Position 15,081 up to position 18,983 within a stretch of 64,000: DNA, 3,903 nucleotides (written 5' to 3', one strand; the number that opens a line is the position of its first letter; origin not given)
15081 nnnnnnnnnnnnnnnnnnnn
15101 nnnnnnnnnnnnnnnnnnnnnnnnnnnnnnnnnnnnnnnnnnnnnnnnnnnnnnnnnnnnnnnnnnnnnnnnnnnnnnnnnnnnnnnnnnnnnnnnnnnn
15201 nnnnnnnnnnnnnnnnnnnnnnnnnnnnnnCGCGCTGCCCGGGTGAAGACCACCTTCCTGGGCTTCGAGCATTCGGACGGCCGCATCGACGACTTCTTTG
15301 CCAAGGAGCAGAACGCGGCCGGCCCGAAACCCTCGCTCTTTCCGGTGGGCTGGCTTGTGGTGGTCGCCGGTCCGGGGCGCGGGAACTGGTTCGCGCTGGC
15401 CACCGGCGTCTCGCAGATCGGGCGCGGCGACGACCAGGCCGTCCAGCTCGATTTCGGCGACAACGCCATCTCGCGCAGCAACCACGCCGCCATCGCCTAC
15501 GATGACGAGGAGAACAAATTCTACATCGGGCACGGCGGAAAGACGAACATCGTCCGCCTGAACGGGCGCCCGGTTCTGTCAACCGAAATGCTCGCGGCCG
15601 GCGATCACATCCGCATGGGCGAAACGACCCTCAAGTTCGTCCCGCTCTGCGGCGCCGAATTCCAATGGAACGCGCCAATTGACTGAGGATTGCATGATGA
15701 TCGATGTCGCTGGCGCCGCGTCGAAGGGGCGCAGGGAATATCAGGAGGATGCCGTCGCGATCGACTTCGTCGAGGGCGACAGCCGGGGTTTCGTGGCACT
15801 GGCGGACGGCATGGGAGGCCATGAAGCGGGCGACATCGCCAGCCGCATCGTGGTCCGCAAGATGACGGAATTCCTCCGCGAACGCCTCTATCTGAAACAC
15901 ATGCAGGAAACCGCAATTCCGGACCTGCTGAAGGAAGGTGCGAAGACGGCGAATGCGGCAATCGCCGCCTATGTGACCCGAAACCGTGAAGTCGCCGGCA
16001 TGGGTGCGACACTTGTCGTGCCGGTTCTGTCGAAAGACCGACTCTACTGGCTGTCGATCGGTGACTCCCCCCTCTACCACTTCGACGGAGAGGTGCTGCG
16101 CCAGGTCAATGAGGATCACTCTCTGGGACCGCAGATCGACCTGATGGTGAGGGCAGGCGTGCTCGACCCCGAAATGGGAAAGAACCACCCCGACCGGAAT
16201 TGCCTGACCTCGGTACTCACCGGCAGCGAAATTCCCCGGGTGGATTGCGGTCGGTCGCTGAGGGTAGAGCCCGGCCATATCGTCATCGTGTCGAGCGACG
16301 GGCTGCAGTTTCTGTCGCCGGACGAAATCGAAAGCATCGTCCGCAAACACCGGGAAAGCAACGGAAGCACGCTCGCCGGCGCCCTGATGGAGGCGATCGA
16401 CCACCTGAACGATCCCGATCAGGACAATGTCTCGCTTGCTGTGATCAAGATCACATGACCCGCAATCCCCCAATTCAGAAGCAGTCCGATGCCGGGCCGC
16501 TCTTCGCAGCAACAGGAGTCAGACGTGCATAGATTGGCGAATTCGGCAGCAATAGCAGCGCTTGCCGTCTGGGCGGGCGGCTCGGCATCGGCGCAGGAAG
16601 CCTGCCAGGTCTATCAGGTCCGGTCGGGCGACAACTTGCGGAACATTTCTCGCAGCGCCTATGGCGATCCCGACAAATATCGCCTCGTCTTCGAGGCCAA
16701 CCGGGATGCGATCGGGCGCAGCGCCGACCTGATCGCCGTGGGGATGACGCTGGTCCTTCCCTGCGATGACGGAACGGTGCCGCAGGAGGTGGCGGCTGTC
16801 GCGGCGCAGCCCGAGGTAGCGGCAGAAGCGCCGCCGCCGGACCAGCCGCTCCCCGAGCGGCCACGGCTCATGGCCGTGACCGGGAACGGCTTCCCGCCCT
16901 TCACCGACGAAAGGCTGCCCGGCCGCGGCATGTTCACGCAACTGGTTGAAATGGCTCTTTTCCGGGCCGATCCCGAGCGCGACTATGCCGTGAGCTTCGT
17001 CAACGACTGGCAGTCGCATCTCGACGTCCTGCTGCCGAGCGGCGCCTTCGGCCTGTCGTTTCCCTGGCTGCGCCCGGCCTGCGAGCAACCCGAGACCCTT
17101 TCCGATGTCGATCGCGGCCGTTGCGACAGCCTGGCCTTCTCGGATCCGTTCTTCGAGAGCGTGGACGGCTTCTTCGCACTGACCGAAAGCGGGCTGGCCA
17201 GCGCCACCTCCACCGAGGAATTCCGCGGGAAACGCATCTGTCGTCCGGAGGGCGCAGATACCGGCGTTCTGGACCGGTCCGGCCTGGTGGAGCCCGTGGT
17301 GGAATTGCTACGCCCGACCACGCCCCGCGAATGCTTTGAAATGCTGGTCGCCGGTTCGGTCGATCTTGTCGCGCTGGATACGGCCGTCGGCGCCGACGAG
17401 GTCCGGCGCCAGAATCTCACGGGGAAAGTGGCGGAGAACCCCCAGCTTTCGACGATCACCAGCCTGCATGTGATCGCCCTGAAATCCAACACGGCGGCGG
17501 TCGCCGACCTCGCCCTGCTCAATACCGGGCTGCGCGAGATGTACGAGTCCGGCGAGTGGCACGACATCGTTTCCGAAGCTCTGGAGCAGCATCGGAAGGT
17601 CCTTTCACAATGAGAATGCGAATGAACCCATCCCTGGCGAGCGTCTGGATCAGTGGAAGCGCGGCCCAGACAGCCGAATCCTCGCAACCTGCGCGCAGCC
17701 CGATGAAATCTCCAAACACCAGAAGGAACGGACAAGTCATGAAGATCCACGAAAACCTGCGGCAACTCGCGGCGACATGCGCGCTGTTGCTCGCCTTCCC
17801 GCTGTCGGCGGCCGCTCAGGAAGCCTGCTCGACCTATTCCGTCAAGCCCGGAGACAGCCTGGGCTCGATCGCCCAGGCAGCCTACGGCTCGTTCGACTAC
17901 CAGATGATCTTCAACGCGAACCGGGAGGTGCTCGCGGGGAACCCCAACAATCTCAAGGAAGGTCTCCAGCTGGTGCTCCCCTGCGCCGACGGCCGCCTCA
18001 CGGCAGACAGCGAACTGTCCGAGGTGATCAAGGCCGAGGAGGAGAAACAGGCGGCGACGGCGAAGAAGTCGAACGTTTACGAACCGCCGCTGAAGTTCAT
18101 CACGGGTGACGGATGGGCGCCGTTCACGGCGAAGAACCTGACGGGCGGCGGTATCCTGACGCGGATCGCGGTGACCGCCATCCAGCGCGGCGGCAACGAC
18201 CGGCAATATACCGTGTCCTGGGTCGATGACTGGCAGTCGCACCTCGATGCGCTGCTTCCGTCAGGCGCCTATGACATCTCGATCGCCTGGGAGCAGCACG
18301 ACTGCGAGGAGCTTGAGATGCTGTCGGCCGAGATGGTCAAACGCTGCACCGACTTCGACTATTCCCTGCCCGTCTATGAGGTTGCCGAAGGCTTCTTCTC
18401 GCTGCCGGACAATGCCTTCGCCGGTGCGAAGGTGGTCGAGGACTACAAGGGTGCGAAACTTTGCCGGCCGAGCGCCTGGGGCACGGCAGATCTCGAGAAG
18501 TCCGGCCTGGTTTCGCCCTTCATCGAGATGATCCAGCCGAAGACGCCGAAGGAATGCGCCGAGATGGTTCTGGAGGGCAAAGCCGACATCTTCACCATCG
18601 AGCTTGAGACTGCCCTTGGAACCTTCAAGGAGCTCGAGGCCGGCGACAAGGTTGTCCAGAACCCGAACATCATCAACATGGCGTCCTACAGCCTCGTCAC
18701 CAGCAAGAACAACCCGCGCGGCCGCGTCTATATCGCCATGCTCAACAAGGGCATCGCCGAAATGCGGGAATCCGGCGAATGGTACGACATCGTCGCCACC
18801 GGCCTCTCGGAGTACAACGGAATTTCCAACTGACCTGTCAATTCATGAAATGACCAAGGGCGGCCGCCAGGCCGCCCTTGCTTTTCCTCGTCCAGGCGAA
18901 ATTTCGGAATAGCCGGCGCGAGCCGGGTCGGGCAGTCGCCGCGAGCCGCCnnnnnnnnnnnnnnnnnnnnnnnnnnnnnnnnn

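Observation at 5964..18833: Ten-gene same-strand locus joining three dynamin-superfamily GTPases to a Hanks kinase/FHA/PP2C module and two LysM-SBP fusions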

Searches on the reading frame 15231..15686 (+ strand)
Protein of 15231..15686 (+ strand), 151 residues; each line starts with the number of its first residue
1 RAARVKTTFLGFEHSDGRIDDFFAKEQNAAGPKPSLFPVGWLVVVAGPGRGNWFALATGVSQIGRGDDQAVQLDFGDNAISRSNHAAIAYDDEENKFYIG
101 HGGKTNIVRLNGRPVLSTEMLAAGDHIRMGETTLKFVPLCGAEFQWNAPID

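Call 24: find_related_loci(query=A2, collection=genome_contigs, flank=10000)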
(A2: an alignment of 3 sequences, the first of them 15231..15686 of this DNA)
Query A2 (151 aa) in genome_contigs; peptide patterns used: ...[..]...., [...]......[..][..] (x = any residue, [..] = any of these).
348 stretches matched a pattern; 305 encode a relative of the query (tblastn E <= 1e-3); the best 80 are kept; 80 distinct loci.
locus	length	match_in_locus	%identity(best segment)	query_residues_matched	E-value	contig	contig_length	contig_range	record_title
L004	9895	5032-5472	71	1-147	4e-70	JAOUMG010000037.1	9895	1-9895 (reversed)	MAG: Paracoccaceae bacterium isolate 8_1_July_SF_Bin31 8_1_July_SF_Bin31_scaffold_2991_c1, whole genome shotgun sequence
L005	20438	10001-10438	69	2-147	3e-69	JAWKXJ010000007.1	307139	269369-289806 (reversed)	MAG: Paracoccaceae bacterium isolate BC2.130 BC2.130.fa-7, whole genome shotgun sequence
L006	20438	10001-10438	71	3-148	1e-69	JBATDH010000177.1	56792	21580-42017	MAG: Albidovulum sp. isolate MFD10475_ilm_asm_bin36 k127_68922, whole genome shotgun sequence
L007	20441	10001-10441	68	1-147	2e-64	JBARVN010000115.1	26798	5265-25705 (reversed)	MAG: Albidovulum sp. isolate MFD12160_ilm_asm_bin5 k127_128634, whole genome shotgun sequence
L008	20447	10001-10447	66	1-149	2e-62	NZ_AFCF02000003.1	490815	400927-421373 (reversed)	Leisingera sp. ANG1 contig_3, whole genome shotgun sequence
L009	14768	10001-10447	66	1-149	3e-62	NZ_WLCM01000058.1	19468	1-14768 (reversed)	Leisingera sp. ANG59 scaffold58.1, whole genome shotgun sequence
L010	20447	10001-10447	66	1-149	9e-62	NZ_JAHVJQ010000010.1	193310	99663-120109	Leisingera aquaemixtae strain DP2N28-1 DP2N28-1_ctg010, whole genome shotgun sequence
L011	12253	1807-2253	65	1-149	1e-61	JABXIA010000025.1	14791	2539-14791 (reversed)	MAG: Rhodobacteraceae bacterium isolate HF-Dia18 c_000000037226, whole genome shotgun sequence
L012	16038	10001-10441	63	1-147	1e-61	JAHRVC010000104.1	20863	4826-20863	MAG: Marinosulfonomonas sp. isolate DC_out84 k91_3130340, whole genome shotgun sequence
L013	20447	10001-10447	65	1-149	3e-62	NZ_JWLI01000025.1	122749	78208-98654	Leisingera sp. ANG-M7 contig_25, whole genome shotgun sequence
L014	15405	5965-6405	66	1-147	1e-61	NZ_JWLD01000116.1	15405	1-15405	Leisingera sp. ANG-Vp contig_116, whole genome shotgun sequence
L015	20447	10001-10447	64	1-149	3e-61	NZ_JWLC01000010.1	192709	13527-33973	Leisingera sp. ANG-M1 contig_10, whole genome shotgun sequence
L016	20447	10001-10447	64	1-149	4e-61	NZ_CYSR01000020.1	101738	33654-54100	Leisingera aquaemixtae strain CECT 8399, whole genome shotgun sequence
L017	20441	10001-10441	65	1-147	7e-61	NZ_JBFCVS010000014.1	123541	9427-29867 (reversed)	Leisingera sp. JC11 NODE_14_length_123541_cov_13.375954, whole genome shotgun sequence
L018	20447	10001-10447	63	1-149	7e-61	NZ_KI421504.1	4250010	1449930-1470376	Leisingera aquimarina DSM 24565 Leiaq_neu_scaffold_2516677483.1, whole genome shotgun sequence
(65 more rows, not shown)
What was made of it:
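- The best 80 loci are all Rhodobacterales (call 24). Distribution is patchy: 305 species genomes matched (call 24).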

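Call 79: search_dna_similar(query=window:15231-15686:+, collection=plasmids, mode=protein, max_rows=40, rows=spread)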
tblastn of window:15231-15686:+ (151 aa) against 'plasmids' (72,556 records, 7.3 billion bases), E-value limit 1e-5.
Records with a match: 29; places in all: 29; records where one place covers at least 80% of the query: 17.
Best place of each record, by identity: 60-80% 11; <60% 18.
By first word of the organism name: Leisingera 12; Rhodococcus 10; Ruegeria 5; Azospirillum 1; Rhizobium 1.
By predicted mobility (MOB-suite, as given by PLSDB): non-mobilizable 24; mobilizable 4; conjugative 1.
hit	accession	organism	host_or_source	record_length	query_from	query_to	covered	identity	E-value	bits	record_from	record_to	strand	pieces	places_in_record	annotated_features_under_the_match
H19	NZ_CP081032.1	Leisingera aquaemixtae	-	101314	1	149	99%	64.4%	2e-57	199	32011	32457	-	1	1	FHA domain-containing protein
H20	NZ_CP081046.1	Leisingera aquaemixtae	-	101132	1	149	99%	64.4%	2e-57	199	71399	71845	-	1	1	FHA domain-containing protein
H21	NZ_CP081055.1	Leisingera aquaemixtae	-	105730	1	149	99%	64.4%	3e-57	198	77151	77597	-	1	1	FHA domain-containing protein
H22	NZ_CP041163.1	Leisingera aquaemixtae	cell culture,Biocathode MCL, marine ...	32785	1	149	99%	63.8%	7e-57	197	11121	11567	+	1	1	FHA domain-containing protein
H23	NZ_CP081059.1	Leisingera aquaemixtae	-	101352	1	149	99%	63.8%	9e-57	197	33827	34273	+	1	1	FHA domain-containing protein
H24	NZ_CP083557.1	Leisingera sp. S132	-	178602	1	149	99%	63.8%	1e-56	197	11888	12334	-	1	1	FHA domain-containing protein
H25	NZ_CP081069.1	Leisingera caerulea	-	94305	1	149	99%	63.8%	3e-53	187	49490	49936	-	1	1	FHA domain-containing protein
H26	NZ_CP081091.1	Leisingera caerulea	-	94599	1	149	99%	63.8%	5e-53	186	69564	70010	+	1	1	FHA domain-containing protein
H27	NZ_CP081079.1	Leisingera caerulea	-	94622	1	149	99%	63.8%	5e-53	186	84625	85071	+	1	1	FHA domain-containing protein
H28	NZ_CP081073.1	Leisingera caerulea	-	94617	1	149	99%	63.8%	9e-53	186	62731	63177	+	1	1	FHA domain-containing protein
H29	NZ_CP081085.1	Leisingera caerulea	-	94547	1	149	99%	63.8%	2e-52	185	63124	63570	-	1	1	FHA domain-containing protein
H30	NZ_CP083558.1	Leisingera sp. S132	-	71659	1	148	98%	58.8%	3e-52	184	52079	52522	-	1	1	FHA domain-containing protein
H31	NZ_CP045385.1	Ruegeria sp. THAF33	pure culture,Surface of a polyethylene ...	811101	1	146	97%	57.4%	2e-51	182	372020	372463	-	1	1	FHA domain-containing protein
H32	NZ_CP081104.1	Ruegeria conchae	-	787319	1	146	97%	57.4%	1e-50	179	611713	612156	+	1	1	FHA domain-containing protein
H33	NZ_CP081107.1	Ruegeria sp. B32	-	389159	1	146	97%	56.8%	1e-50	179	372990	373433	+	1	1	FHA domain-containing protein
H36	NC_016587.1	Azospirillum lipoferum 4B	-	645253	39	147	72%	47.3%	6e-26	108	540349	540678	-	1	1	FHA domain-containing protein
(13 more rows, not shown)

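Call 80: get_annotated_region(hit=H36, flank=12000)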
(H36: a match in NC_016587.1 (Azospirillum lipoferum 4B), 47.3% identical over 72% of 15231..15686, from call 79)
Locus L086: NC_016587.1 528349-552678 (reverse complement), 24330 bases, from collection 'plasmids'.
description: Azospirillum lipoferum 4B plasmid AZO_p4, complete sequence
organism: Azospirillum lipoferum 4B (NCBI taxid 862719)
taxonomy: Bacteria; Pseudomonadota; Alphaproteobacteria; Rhodospirillales; Azospirillaceae; Azospirillum; Azospirillum lipoferum; Azospirillum lipoferum 4B
host: -; source: -; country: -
typing (MOB-suite, as given by PLSDB): non-mobilizable
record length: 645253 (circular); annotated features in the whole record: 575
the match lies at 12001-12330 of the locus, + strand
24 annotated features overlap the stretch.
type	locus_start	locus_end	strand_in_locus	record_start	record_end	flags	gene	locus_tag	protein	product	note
CDS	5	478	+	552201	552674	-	-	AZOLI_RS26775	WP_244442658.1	4Fe-4S dicluster domain-containing protein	-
CDS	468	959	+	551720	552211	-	-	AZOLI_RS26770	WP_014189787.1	NADH-quinone oxidoreductase subunit C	-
CDS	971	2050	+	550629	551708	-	-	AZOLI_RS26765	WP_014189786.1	nickel-dependent hydrogenase large subunit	-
CDS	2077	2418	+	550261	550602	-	hypA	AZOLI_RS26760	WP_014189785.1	hydrogenase maturation nickel metallochaperone HypA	GO:0036211 - protein modification process [Evidence IEA]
CDS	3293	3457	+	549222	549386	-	-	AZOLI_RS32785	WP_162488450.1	Arm DNA-binding domain-containing protein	-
CDS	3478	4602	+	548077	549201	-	-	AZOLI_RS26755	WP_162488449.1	site-specific integrase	GO:0015074 - DNA integration [Evidence IEA]; GO:0006310 - DNA recombination [Evidence IEA]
CDS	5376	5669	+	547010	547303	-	-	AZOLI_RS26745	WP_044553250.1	hypothetical protein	-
CDS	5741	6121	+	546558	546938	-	-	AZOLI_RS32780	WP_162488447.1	hypothetical protein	-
CDS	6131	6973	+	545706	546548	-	-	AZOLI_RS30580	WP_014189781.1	hypothetical protein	-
CDS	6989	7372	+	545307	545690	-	-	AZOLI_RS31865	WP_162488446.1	hypothetical protein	-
CDS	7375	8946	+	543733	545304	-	-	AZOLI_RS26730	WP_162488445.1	DUF4384 domain-containing protein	-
CDS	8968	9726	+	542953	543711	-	-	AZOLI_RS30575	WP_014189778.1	OmpA family protein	-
CDS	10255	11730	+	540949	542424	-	-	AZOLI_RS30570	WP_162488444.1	FHA domain-containing protein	-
CDS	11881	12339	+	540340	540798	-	-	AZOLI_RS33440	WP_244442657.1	FHA domain-containing protein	-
CDS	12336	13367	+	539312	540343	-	-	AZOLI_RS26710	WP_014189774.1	protein phosphatase 2C domain-containing protein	-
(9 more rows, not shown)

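Call 92: find_related_loci(query=A2, collection=viral_contigs, flank=10000)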
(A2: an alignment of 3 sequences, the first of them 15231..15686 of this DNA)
Query A2 (151 aa) in viral_contigs; peptide patterns used: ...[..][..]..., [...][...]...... (x = any residue, [..] = any of these).
61 stretches matched a pattern, but none encodes a relative of the query by tblastn (E <= 1e-3).

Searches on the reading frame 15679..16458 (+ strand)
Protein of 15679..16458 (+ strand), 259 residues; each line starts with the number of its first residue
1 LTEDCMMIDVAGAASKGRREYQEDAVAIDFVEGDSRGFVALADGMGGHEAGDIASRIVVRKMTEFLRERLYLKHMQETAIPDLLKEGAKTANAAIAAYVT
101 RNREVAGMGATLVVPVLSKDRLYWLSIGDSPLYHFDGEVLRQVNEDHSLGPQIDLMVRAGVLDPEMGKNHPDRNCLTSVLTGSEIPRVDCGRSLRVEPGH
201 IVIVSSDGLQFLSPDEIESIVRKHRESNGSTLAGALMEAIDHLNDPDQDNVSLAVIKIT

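Call 3: search_protein_families(library=pfam, proteins=[window:15679-16458:+], max_evalue=0.01)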
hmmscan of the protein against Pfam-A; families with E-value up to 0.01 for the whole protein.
window:15679-16458:+ (259 aa): 2 families
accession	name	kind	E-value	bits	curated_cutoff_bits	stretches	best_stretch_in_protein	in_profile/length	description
PF13672.11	PP2C_2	-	9.2e-14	51.9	24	1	15-218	5-176/209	Protein phosphatase 2C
PF00481.26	PP2C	-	1.6e-06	28.4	20.3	1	10-148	3-141/255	Protein phosphatase 2C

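Call 4: search_protein_families(library=ncbifam, proteins=[window:15679-16458:+], max_evalue=0.01)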
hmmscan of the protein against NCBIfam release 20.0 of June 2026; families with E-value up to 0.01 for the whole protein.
window:15679-16458:+ (259 aa): 2 families
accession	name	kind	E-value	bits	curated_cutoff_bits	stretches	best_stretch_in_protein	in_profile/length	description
NF033484.1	Stp1_PP2C_phos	equivalog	3.4e-43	147.8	230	1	18-256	7-231/232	Stp1/IreP family PP2C-type Ser/Thr phosphatase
NF011149.0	PRK14559.1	equivalog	1.9e-17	63.3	374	1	35-209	410-580/642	serine/threonine phosphatase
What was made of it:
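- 15694..16458 (+): P: PP2C Ser/Thr phosphatase (alternative TTG start 15679). PP2C_2 9e-14 and Stp1/IreP family 3.4e-43 (calls 3, 4).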

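Call 5: search_protein_families(library=padloc, proteins=[window:15679-16458:+], max_evalue=0.01)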
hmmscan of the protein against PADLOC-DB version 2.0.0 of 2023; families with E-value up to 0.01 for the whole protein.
window:15679-16458:+ (259 aa): 0 families

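Call 9: find_encoding_contigs(protein=window:15679-16458:+, flank=10000, max_places=6)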
Protein window:15679-16458:+ (259 aa): no gene with exactly this product is on record in the collection.

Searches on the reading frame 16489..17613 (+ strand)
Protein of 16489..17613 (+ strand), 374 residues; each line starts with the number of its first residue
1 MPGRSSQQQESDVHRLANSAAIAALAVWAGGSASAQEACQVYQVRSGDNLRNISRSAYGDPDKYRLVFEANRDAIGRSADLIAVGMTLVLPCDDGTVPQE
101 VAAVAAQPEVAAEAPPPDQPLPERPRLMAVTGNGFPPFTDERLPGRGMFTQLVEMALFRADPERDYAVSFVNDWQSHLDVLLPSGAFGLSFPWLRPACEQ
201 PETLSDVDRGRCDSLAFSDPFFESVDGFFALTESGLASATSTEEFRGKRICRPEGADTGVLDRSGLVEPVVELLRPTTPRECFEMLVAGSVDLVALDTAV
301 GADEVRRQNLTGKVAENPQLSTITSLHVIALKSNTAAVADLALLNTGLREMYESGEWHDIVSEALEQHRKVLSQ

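Call 3: search_protein_families(library=pfam, proteins=[window:16489-17613:+], max_evalue=0.01)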
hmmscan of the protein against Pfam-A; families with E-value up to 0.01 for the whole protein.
window:16489-17613:+ (374 aa): 0 families

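Call 4: search_protein_families(library=ncbifam, proteins=[window:16489-17613:+], max_evalue=0.01)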
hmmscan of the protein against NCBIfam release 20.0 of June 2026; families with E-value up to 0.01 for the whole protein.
window:16489-17613:+ (374 aa): 3 families
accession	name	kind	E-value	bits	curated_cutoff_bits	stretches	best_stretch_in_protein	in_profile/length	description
NF008399.0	PRK11198.1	equivalog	2e-10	41.2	134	1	33-91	89-146/149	peptidoglycan-binding protein LysM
NF041208.1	celldiv_DipM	equivalog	0.0001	21.7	740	1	18-115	161-251/419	cell division endopeptidase DipM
TIGR01096.1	3A0103s03R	subfamily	0.0003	20.4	256.35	1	206-362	92-247/250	lysine/arginine/ornithine ABC transporter substrate-binding protein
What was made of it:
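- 16489..17613 (+): S9: secreted LysM plus SBP-like protein (accessory). NCBIfam LysM protein PRK11198 2e-10 and TIGR01096 3e-4 (call 4).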

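Call 5: search_protein_families(library=padloc, proteins=[window:16489-17613:+], max_evalue=0.01)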
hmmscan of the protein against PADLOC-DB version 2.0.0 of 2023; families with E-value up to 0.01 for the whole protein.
window:16489-17613:+ (374 aa): 0 families

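Call 68: search_protein_families(library=pfam, proteins=[window:16489-17613:+], max_evalue=1)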
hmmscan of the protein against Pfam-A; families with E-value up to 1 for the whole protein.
window:16489-17613:+ (374 aa): 1 family
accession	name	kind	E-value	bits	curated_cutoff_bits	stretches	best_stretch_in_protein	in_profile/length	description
PF00497.25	SBP_bac_3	-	0.28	11.4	26.4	1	252-362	97-127/132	Bacterial extracellular solute-binding proteins, family 3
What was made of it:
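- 16489..17613 (+): Pfam SBP_bac_3 only 0.28 (call 68).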

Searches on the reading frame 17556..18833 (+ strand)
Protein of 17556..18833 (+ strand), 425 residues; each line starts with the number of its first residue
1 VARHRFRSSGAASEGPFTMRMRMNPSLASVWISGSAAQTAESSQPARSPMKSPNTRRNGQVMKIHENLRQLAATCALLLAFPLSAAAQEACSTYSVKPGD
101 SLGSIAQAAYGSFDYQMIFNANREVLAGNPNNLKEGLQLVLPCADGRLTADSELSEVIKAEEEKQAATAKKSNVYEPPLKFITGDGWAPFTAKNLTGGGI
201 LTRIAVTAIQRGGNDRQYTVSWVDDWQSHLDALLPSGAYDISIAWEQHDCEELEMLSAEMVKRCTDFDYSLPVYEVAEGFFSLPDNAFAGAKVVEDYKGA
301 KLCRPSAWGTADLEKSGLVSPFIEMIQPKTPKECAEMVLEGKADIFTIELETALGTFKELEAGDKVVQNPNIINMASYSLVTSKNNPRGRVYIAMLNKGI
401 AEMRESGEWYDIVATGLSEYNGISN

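Call 3: search_protein_families(library=pfam, proteins=[window:17556-18833:+], max_evalue=0.01)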
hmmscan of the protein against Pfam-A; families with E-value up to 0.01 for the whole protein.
window:17556-18833:+ (425 aa): 1 family
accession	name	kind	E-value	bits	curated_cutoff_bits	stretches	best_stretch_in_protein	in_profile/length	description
PF01476.26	LysM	-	0.005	17.2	20.9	0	94-122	1-27/43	LysM domain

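Call 4: search_protein_families(library=ncbifam, proteins=[window:17556-18833:+], max_evalue=0.01)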
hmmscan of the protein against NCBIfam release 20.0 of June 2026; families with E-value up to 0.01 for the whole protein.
window:17556-18833:+ (425 aa): 1 family
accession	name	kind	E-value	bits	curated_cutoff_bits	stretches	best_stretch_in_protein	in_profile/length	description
NF008399.0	PRK11198.1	equivalog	1.7e-07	31.8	134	1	87-142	91-146/149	peptidoglycan-binding protein LysM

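Call 5: search_protein_families(library=padloc, proteins=[window:17556-18833:+], max_evalue=0.01)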
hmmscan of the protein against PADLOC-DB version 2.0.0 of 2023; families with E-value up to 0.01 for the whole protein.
window:17556-18833:+ (425 aa): 0 families

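Call 68: search_protein_families(library=pfam, proteins=[window:17739-18833:+], max_evalue=1)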
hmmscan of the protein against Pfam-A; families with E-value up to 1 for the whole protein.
window:17739-18833:+ (364 aa): 4 families
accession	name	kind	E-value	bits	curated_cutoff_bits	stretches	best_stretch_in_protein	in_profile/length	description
PF01476.26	LysM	-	0.004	17.5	20.9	1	33-61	1-27/43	LysM domain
PF00497.25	SBP_bac_3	-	0.095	12.9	26.4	1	201-352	71-126/132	Bacterial extracellular solute-binding proteins, family 3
PF21124.2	VinK_C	-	0.14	13.1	27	1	334-352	9-27/62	VinK acyltransferase small domain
PF23473.1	LysM3_LYK4_5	-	0.75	10.4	29.3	1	32-61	4-31/48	LYK4/5 LysM3 domain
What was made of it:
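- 17739..18833 (+): S10: secreted LysM plus SBP-like paralog (accessory). LysM 0.004 and SBP_bac_3 0.095 (call 68).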

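Call 69: search_solved_structures(query=window:17739-18833:+, max_evalue=1)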
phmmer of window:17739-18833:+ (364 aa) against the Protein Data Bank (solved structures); distinct sequences matched with E-value up to 1: 7.
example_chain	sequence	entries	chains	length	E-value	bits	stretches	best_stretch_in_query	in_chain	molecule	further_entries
8zex_A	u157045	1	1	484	0.0056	19.1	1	27-88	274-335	HaloKbp1a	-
7pvc_A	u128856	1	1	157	0.012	18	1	26-81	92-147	Potassium binding protein Kbp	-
7vcm_A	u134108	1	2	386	0.036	16.5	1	27-81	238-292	Green fluorescent protein,Potassium binding protein Kbp,Green fluorescent protein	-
9g8s_T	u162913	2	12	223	0.094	15.1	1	28-82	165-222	Peptidoglycan-binding LysM protein | gp61 - Tail tube initiator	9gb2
8i2e_B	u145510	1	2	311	0.43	12.9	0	25-51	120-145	Probable peptidoglycan endopeptidase LytE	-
5jcd_A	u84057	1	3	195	0.68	12.3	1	30-91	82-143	Chitin elicitor-binding protein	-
9gtp_P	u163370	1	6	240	0.7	12.2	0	26-83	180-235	LysM domain-containing protein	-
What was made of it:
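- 17739..18833 (+): PDB LysM proteins (Kbp) match at 0.006-0.01 (call 69).
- On LysM domain (g9, g10): PDB LysM proteins match at 0.006-0.09 (call 69).
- Checked: LysM and SBP_bac_3 are only sub-threshold (calls 3, 4, 68, 69).
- The LysM-SBP proteins point to the cell wall (calls 4, 69).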
